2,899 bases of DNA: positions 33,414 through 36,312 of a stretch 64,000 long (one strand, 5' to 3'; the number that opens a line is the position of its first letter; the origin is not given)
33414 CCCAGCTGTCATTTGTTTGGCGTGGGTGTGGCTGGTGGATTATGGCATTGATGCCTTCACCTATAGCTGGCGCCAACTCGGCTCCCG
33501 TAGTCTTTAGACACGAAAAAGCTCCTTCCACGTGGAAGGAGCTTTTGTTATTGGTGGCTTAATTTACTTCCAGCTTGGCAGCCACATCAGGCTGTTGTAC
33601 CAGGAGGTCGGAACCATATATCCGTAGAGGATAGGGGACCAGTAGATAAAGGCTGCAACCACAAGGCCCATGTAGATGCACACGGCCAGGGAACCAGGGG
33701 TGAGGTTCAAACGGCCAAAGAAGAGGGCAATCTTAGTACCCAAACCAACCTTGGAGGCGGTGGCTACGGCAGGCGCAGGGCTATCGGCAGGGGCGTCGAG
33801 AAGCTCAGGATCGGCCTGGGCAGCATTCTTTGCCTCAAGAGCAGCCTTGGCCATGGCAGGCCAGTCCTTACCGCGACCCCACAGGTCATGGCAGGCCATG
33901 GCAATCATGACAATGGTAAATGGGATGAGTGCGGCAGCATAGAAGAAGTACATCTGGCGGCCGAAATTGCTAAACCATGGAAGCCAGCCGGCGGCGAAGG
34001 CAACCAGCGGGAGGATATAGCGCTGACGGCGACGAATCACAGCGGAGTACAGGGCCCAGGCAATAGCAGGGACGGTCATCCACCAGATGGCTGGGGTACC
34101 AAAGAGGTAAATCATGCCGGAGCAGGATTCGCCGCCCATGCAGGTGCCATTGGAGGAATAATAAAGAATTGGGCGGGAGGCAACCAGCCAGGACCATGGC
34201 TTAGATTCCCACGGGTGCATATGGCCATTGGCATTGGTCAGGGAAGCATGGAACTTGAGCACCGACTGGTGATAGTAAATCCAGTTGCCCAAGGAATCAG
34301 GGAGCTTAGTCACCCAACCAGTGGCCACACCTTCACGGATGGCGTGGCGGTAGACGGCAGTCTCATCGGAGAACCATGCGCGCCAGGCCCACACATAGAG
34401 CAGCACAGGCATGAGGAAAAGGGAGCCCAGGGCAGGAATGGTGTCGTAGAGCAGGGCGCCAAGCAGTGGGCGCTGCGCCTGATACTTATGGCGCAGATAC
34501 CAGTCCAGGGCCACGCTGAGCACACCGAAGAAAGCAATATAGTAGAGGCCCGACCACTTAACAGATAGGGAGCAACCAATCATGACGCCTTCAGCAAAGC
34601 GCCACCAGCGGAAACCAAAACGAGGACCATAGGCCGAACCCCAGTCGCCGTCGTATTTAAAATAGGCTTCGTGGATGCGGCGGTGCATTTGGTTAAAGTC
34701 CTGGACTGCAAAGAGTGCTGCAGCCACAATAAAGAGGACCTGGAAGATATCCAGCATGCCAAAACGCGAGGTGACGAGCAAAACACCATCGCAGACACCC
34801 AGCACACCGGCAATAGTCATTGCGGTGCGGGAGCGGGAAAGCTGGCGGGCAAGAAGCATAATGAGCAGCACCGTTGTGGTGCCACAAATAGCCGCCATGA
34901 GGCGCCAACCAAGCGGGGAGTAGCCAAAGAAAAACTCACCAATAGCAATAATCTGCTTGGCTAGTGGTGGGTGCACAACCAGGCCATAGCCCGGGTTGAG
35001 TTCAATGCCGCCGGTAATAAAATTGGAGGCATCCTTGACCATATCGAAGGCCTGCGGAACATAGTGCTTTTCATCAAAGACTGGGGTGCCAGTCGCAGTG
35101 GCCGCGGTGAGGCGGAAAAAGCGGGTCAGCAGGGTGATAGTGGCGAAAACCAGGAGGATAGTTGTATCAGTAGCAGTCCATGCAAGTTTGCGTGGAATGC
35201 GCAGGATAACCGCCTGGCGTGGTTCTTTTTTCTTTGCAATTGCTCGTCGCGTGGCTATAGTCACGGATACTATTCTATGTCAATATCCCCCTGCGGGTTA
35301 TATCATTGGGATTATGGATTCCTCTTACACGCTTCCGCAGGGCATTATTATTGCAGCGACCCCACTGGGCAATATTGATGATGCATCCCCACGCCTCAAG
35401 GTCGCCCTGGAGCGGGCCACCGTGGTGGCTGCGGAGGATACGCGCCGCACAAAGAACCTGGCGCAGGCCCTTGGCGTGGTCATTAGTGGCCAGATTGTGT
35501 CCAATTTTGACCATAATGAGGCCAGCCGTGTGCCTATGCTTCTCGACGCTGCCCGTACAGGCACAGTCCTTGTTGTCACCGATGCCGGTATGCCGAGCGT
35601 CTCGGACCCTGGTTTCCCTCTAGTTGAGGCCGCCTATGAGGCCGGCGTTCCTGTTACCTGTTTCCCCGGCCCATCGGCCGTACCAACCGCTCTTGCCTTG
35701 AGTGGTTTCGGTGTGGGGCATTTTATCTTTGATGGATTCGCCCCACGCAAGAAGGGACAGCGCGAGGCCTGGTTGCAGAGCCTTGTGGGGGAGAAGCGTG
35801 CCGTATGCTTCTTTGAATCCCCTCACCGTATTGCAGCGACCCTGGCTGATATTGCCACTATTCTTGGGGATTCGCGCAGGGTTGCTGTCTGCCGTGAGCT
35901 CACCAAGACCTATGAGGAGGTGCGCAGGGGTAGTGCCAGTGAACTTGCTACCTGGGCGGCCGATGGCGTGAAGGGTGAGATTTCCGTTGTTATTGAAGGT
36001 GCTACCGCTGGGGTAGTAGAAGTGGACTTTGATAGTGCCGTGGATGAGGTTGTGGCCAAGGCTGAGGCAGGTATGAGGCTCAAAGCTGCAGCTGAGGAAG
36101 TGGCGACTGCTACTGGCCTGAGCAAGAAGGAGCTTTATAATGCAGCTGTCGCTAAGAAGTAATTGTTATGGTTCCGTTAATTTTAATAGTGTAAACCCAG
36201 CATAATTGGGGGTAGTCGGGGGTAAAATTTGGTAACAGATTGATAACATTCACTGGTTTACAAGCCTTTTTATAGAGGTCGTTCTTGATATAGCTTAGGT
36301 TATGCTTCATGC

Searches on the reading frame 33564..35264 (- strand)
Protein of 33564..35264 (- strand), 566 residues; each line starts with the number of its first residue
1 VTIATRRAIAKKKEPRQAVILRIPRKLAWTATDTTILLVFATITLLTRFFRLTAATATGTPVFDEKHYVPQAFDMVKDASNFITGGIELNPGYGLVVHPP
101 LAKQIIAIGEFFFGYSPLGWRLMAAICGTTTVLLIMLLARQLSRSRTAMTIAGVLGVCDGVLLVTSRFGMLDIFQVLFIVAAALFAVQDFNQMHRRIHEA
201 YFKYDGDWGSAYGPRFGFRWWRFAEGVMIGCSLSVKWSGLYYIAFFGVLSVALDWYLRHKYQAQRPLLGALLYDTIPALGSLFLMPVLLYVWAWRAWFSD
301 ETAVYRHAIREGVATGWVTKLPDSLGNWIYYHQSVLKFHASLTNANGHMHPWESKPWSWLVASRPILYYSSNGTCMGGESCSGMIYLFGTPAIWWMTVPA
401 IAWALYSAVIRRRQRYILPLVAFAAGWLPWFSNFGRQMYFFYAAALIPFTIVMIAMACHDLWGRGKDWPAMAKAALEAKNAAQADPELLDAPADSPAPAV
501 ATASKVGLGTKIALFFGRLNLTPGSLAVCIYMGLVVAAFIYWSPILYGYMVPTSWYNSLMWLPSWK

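Call 69: search_protein_families(library=pfam, proteins=[window:33564-35264:-], max_evalue=0.001)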
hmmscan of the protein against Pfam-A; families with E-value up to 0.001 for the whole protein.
window:33564-35264:- (566 aa): 3 families
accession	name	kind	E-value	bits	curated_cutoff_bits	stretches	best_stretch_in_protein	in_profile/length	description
PF16192.10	PMT_4TMC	-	8.3e-16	58.5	32.4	2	326-452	3-118/202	C-terminal four TMM region of protein-O-mannosyltransferase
PF02366.24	PMT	-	1.2e-10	41.9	22.7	1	111-260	76-206/245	Dolichyl-phosphate-mannose-protein mannosyltransferase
PF13231.12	PMT_2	-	2.6e-07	31.4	26.1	1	98-187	2-90/160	Dolichyl-phosphate-mannose-protein mannosyltransferase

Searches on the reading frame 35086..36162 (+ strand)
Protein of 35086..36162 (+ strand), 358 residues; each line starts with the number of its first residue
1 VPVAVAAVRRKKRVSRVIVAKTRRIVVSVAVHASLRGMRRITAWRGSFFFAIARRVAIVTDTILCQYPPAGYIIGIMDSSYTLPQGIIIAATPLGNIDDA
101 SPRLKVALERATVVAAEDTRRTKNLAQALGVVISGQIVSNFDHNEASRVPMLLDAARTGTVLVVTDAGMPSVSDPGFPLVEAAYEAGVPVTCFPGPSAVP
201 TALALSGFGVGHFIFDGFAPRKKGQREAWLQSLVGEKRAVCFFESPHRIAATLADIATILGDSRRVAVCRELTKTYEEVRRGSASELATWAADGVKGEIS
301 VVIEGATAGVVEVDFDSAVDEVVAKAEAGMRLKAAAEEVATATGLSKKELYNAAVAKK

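Call 69: search_protein_families(library=pfam, proteins=[window:35086-36162:+], max_evalue=0.001)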
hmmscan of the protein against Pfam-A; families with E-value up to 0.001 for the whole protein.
window:35086-36162:+ (358 aa): 2 families
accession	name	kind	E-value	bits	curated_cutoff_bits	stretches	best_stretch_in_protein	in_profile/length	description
PF00590.25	TP_methylase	-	1.1e-25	91.2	27.8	1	87-288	2-212/212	Tetrapyrrole (Corrin/Porphyrin) Methylases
PF23016.2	RsmI_C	-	1.6e-10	41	27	1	316-357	4-45/46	RsmI C-terminal HTH domain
